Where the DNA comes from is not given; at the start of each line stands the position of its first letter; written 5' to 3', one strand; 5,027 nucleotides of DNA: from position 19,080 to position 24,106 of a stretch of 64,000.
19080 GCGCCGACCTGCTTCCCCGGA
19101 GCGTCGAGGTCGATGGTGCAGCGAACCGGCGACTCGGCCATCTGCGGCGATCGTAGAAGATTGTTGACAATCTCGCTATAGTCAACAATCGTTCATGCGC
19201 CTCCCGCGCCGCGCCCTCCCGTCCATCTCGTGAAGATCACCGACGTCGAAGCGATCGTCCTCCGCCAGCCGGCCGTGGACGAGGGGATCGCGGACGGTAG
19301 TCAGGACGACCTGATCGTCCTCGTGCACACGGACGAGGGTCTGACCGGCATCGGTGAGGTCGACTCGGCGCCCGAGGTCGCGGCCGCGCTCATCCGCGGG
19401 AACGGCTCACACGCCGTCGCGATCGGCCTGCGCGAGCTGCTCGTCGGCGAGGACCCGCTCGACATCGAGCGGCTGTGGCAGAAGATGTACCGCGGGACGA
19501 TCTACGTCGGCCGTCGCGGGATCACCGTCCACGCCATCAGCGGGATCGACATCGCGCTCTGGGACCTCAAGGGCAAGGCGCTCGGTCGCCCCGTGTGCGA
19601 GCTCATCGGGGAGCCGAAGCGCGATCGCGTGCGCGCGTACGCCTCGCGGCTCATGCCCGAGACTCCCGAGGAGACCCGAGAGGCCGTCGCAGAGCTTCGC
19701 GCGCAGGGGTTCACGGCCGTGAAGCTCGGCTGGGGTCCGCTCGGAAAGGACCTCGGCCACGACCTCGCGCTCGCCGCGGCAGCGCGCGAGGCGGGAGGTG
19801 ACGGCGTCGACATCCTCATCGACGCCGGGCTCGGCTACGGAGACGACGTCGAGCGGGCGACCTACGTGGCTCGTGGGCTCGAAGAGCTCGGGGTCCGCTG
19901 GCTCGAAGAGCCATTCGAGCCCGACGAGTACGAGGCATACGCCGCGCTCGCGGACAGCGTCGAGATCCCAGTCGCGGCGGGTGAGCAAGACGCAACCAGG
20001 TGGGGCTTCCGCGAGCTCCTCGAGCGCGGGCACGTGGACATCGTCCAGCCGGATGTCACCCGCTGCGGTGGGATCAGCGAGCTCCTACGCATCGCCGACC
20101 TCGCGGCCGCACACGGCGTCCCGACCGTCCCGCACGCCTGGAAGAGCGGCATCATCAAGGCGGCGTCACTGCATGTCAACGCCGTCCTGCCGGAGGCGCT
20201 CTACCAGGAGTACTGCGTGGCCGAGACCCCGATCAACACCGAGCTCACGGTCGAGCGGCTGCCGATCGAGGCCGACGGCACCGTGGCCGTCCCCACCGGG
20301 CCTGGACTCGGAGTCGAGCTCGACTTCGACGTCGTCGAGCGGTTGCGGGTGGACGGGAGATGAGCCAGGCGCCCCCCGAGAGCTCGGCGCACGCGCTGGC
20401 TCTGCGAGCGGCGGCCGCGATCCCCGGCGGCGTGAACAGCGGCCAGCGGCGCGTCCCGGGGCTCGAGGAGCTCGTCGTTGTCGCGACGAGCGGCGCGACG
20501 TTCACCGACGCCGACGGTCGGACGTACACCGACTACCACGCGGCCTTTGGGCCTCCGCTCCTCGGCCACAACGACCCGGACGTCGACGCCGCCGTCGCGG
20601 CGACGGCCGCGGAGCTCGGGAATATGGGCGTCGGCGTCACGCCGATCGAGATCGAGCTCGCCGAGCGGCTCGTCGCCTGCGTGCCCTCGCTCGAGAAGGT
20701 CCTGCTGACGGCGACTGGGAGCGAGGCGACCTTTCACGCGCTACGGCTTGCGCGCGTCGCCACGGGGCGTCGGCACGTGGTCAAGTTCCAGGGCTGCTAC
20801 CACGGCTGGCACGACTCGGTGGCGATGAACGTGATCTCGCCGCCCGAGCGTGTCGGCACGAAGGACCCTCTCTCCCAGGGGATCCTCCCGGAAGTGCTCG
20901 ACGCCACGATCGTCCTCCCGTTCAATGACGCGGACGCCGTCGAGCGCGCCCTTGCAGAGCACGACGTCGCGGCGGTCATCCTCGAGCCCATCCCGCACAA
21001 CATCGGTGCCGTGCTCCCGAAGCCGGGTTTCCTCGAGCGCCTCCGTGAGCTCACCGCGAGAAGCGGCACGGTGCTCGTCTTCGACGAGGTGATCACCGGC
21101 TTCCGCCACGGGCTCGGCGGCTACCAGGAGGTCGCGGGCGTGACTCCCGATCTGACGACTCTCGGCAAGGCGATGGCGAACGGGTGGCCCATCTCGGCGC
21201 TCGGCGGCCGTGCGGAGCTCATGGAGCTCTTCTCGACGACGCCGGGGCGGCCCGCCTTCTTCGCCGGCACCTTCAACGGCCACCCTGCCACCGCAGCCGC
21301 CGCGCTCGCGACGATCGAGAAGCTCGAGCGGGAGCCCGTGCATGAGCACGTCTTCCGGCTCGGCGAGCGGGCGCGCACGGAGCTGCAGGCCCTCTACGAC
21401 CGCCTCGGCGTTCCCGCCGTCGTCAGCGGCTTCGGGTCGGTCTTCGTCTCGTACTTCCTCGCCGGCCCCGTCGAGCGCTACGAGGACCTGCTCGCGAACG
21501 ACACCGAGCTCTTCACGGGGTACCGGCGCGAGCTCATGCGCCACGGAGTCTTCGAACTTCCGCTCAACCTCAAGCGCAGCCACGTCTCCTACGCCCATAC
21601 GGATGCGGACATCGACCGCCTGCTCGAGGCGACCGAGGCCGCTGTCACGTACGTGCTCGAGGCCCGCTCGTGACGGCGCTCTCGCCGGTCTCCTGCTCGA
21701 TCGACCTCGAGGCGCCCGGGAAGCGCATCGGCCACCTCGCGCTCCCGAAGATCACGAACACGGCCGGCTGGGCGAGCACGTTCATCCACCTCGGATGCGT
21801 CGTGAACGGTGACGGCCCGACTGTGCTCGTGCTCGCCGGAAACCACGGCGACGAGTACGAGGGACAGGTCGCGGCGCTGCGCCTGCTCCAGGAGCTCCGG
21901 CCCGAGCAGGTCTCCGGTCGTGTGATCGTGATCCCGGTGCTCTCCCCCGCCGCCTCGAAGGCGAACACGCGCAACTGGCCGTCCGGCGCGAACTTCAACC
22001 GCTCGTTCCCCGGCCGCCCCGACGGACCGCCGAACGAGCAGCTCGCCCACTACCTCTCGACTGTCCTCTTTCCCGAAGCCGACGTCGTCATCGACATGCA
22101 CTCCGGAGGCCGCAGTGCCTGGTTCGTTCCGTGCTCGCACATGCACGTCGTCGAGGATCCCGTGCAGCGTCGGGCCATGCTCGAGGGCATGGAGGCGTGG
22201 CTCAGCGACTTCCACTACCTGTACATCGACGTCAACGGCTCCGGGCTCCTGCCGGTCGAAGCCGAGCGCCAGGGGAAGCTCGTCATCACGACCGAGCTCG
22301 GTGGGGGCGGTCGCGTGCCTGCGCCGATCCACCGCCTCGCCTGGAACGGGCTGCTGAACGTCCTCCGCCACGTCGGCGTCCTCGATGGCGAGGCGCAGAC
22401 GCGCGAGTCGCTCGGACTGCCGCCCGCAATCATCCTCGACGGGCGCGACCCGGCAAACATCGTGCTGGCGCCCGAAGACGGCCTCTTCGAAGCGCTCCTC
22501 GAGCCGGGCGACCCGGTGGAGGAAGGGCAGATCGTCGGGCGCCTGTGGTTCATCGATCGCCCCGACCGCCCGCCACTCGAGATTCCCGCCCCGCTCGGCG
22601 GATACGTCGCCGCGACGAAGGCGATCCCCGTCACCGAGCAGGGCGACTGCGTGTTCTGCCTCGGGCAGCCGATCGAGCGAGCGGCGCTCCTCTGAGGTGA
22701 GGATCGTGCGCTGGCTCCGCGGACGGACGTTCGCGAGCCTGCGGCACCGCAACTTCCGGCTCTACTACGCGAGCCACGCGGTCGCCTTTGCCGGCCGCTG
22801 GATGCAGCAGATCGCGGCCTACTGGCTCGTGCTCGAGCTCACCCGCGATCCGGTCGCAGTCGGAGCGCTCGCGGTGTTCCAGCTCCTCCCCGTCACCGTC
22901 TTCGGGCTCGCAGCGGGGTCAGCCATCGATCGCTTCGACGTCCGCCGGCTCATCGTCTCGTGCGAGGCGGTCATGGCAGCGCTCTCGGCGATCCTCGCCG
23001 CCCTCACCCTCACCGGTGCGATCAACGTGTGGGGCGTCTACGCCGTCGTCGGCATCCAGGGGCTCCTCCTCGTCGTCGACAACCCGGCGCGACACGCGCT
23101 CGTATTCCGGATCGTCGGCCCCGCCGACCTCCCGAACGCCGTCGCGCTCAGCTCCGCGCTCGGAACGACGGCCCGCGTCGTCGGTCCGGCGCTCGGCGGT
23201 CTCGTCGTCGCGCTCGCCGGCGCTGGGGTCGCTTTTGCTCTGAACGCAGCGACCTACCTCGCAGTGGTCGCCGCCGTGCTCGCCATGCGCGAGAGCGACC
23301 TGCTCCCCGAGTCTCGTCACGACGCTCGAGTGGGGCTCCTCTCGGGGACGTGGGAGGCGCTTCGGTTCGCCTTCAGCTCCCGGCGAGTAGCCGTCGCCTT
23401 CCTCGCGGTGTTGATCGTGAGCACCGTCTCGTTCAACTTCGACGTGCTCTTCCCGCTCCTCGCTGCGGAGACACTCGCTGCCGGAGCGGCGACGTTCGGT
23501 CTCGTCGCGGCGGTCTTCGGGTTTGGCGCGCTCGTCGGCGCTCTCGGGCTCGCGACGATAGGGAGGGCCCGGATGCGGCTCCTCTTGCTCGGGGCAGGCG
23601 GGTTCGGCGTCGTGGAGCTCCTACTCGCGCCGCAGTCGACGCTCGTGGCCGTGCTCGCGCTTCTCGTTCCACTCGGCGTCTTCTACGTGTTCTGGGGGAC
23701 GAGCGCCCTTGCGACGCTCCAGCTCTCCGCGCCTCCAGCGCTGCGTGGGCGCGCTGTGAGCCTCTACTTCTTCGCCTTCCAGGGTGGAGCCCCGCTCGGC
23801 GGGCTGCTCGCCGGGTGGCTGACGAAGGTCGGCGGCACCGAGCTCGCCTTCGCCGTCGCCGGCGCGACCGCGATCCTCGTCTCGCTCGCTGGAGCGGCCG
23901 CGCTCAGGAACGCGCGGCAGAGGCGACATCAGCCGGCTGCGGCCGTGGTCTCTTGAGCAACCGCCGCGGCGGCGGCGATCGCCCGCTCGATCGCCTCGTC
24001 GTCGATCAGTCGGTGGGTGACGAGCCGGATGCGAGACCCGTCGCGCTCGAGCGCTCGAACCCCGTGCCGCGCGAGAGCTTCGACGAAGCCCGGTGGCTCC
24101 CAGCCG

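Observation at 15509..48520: Four enolase-superfamily genes and multiple paralog pairs in 33 kb: an uncharacterised N-acyl/D-amino-acid or peptide catabolic supercluster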

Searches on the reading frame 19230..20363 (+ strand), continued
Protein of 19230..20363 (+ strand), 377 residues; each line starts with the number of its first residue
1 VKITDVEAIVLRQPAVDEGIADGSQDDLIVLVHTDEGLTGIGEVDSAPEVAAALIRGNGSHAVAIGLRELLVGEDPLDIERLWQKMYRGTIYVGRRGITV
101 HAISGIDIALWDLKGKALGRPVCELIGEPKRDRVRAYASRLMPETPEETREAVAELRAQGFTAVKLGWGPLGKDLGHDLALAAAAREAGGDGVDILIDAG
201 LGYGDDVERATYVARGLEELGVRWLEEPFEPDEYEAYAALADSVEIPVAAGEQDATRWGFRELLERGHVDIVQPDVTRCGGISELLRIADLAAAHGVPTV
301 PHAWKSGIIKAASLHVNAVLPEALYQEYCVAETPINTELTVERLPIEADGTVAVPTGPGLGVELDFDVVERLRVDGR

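Call 101: find_encoding_contigs(protein=P0460, flank=7000, max_places=1)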
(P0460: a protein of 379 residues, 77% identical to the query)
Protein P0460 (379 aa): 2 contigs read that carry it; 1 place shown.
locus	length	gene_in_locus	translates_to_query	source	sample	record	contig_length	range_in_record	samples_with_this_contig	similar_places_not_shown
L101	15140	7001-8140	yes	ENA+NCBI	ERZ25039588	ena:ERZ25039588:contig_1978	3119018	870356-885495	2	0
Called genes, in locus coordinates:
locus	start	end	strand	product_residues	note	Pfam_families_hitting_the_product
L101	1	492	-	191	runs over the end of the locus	-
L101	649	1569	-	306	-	PF01073:3Beta_HSD, PF01370:Epimerase, PF02719:Polysacc_synt_2, PF04321:RmlD_sub_bind (weak), PF16363:GDP_Man_Dehyd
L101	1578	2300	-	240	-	PF00106:adh_short, PF01370:Epimerase (weak), PF08659:KR, PF13561:adh_short_C2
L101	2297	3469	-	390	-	PF02746:MR_MLE_N, PF13378:MR_MLE_C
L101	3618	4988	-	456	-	PF04734:Ceramidase_alk (weak)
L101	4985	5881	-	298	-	PF00795:CN_hydrolase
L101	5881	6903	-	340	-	PF24827:AstE_AspA_cat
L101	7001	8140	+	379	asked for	PF02746:MR_MLE_N, PF13378:MR_MLE_C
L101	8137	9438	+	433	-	PF00202:Aminotran_3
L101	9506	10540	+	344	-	PF24827:AstE_AspA_cat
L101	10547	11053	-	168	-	PF00484:Pro_CA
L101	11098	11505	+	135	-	-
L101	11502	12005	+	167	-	PF01243:PNPOx_N, PF16242:Pyrid_ox_like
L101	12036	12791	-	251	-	PF13489:Methyltransf_23 (weak), PF08241:Methyltransf_11, PF08242:Methyltransf_12 (weak), PF13649:Methyltransf_25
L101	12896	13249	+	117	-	PF03795:YCII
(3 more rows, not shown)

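Call 102: find_encoding_contigs(protein=P0495, flank=7000, max_places=1)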
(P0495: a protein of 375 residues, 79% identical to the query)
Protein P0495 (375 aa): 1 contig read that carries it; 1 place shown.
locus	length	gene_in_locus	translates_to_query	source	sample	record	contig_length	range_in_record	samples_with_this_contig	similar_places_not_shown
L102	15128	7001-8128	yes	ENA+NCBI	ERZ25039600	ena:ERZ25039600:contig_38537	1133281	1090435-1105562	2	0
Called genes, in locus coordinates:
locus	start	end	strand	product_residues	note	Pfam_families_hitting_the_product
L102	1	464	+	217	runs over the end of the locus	PF02254:TrkA_N, PF02080:TrkA_C (weak)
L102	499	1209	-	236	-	PF00106:adh_short, PF01370:Epimerase (weak), PF08659:KR, PF13561:adh_short_C2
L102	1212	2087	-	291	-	PF01066:CDP-OH_P_transf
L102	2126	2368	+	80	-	PF01329:Pterin_4a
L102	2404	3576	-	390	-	PF02746:MR_MLE_N, PF13378:MR_MLE_C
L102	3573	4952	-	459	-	PF04734:Ceramidase_alk (faint)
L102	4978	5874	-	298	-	PF00795:CN_hydrolase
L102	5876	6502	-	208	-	PF24827:AstE_AspA_cat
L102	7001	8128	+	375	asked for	PF02746:MR_MLE_N, PF13378:MR_MLE_C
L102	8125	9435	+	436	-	PF00202:Aminotran_3, PF00155:Aminotran_1_2 (weak)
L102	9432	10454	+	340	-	PF24827:AstE_AspA_cat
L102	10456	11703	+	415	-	PF05977:MFS_3, PF07690:MFS_1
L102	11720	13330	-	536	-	PF01019:G_glu_transpept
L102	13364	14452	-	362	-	PF01212:Beta_elim_lyase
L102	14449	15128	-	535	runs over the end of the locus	PF07969:Amidohydro_3, PF01979:Amidohydro_1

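Call 103: find_encoding_contigs(protein=P0448, flank=7000, max_places=1)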
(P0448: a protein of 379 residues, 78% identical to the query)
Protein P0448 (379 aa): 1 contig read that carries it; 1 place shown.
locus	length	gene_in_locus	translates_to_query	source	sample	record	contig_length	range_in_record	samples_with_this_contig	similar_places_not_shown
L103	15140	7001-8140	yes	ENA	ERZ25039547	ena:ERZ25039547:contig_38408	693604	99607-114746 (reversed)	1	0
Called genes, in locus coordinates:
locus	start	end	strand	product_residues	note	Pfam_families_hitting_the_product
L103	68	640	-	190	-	-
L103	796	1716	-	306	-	PF01073:3Beta_HSD, PF01370:Epimerase, PF02719:Polysacc_synt_2, PF04321:RmlD_sub_bind (weak), PF16363:GDP_Man_Dehyd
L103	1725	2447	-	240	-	PF00106:adh_short, PF01370:Epimerase (weak), PF08659:KR, PF13561:adh_short_C2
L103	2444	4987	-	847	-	PF04734:Ceramidase_alk (weak), PF02746:MR_MLE_N, PF13378:MR_MLE_C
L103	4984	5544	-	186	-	PF00795:CN_hydrolase (weak)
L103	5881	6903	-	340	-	PF24827:AstE_AspA_cat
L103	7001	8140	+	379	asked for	PF02746:MR_MLE_N, PF13378:MR_MLE_C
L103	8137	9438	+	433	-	PF00202:Aminotran_3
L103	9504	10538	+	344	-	PF24827:AstE_AspA_cat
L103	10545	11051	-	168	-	PF00484:Pro_CA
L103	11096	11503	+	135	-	-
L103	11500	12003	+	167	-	PF01243:PNPOx_N, PF16242:Pyrid_ox_like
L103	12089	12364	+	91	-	PF08922:DUF1905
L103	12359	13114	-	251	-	PF13489:Methyltransf_23 (weak), PF08241:Methyltransf_11, PF08242:Methyltransf_12 (weak), PF13649:Methyltransf_25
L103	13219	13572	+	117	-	PF03795:YCII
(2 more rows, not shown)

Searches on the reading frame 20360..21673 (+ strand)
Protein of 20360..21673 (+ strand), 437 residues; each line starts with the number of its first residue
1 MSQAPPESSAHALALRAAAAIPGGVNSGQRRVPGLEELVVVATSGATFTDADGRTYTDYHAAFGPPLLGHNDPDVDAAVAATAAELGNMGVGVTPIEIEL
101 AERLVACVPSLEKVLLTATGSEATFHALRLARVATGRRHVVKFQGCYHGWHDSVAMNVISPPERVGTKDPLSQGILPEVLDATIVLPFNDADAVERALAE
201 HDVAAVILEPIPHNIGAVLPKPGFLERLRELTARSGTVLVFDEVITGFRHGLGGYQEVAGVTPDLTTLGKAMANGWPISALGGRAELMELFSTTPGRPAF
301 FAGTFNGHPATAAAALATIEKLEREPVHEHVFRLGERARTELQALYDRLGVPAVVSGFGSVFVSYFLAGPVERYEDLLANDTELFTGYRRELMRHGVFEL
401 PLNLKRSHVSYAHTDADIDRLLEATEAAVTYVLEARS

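Call 5: search_protein_families(library=pfam, proteins=[window:20360-21673:+])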
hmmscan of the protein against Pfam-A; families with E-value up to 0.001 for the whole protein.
window:20360-21673:+ (437 aa): 2 families
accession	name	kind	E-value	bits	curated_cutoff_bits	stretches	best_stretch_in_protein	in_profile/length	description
PF00202.27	Aminotran_3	-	6.2e-59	200.1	30.5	1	38-366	11-350/403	Aminotransferase class-III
PF00155.27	Aminotran_1_2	-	6e-06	26.1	19.7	1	189-387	128-321/361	Aminotransferase class I and II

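Call 36: search_protein_families(library=ncbifam, proteins=[window:20360-21673:+], max_evalue=1e-10)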
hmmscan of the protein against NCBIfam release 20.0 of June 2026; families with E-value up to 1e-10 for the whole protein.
window:20360-21673:+ (437 aa): 68 families (the best 25 are shown)
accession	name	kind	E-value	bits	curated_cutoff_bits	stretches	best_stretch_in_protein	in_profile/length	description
NF000818.0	PRK00062.1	subfamily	3.4e-114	381.9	398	1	11-430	7-425/429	glutamate-1-semialdehyde 2,1-aminomutase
TIGR00713.1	hemL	equivalog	3.7e-107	358.6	527.3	1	16-429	8-420/423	glutamate-1-semialdehyde 2,1-aminomutase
NF009055.0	PRK12389.1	equivalog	9.2e-96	321.1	637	1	10-430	6-426/431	glutamate-1-semialdehyde 2,1-aminomutase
NF041362.1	GntE_guanitoxin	equivalog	1e-89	301.1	525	1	9-421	7-425/426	guanitoxin biosynthesis PLP-dependent transaminase GntE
NF004856.0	PRK06209.1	equivalog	8.3e-64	215.7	486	1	11-430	12-414/450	glutamate-1-semialdehyde 2,1-aminomutase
NF001864.0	PRK00615.1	equivalog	1.4e-61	208.4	706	1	16-419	13-416/433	glutamate-1-semialdehyde aminotransferase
NF005453.0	PRK07046.1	subfamily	8.7e-58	196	425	1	33-432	54-451/453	transaminase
NF005993.0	PRK08117.1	subfamily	4.6e-51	173.8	574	2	194-362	199-363/433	aspartate aminotransferase family protein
NF002874.0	PRK03244.1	equivalog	1.7e-47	162.1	457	1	36-346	25-323/399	acetylornithine transaminase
NF004426.0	PRK05769.1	equivalog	3.6e-45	154.6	552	1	38-359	38-372/441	acetyl ornithine aminotransferase family protein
NF004718.0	PRK06062.1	subfamily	3.3e-44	151.2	472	2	201-432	216-449/454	hypothetical protein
NF053554.1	prodigi_MAP_PigE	equivalog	5.3e-44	150.7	850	1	39-357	403-718/837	prodigiosin MAP biosynthesis aminotransferase PigE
NF004714.0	PRK06058.1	subfamily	3e-43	148.1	639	1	6-362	19-379/447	4-aminobutyrate--2-oxoglutarate transaminase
TIGR00707.1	argD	subfamily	1.2e-42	146.1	410.05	1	37-359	10-322/381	acetylornithine/succinylornithine family transaminase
TIGR00700.1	GABAtrnsam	equivalog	1.5e-42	145.6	506.65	1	36-361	15-352/420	4-aminobutyrate--2-oxoglutarate transaminase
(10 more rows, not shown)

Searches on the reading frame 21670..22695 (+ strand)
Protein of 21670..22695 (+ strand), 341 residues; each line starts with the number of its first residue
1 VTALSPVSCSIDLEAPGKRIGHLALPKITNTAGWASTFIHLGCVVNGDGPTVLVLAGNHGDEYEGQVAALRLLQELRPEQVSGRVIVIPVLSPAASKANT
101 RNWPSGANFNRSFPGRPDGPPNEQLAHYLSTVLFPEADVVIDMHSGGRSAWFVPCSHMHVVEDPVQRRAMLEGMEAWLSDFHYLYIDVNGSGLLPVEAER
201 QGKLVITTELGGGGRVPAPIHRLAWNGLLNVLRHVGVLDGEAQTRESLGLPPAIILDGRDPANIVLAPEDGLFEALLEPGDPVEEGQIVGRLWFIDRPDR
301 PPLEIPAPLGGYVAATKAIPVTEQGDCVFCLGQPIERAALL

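Call 5: search_protein_families(library=pfam, proteins=[window:21670-22695:+])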
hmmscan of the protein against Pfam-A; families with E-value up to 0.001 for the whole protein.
window:21670-22695:+ (341 aa): 1 family
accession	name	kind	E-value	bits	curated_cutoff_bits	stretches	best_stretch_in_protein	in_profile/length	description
PF24827.1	AstE_AspA_cat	-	4.3e-34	118.2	25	1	48-234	1-191/192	Succinylglutamate desuccinylase/Aspartoacylase catalytic domain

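Call 13: search_protein_families(library=ncbifam, proteins=[window:21670-22695:+], max_evalue=0.00001)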
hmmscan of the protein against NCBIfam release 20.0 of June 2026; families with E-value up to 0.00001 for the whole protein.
window:21670-22695:+ (341 aa): 1 family
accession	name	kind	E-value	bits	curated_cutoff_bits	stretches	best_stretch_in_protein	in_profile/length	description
TIGR02994.1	ectoine_eutE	equivalog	2.1e-76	257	402.7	1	5-331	3-324/325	N(2)-acetyl-L-2,4-diaminobutanoate deacetylase DoeB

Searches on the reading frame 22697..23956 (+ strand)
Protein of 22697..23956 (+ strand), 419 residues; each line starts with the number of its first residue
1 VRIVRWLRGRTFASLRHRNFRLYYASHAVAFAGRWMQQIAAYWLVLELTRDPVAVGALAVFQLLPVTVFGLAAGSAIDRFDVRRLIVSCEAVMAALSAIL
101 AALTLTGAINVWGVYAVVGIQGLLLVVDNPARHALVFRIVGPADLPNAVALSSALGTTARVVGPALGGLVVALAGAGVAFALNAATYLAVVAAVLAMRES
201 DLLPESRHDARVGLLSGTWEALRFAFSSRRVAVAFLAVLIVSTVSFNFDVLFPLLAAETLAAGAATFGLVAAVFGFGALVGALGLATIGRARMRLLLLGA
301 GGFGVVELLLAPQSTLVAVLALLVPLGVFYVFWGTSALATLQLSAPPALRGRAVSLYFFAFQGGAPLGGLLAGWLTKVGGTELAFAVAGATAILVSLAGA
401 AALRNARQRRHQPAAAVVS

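Call 5: search_protein_families(library=pfam, proteins=[window:22697-23956:+])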
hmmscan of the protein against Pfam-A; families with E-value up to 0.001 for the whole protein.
window:22697-23956:+ (419 aa): 2 families
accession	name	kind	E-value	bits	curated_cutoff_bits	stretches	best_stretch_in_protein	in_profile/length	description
PF05977.19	MFS_3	-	1.5e-48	166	27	1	11-399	3-390/524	Transmembrane secretion effector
PF07690.21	MFS_1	-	2.8e-33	115.7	33.4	2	26-362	4-340/347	Major Facilitator Superfamily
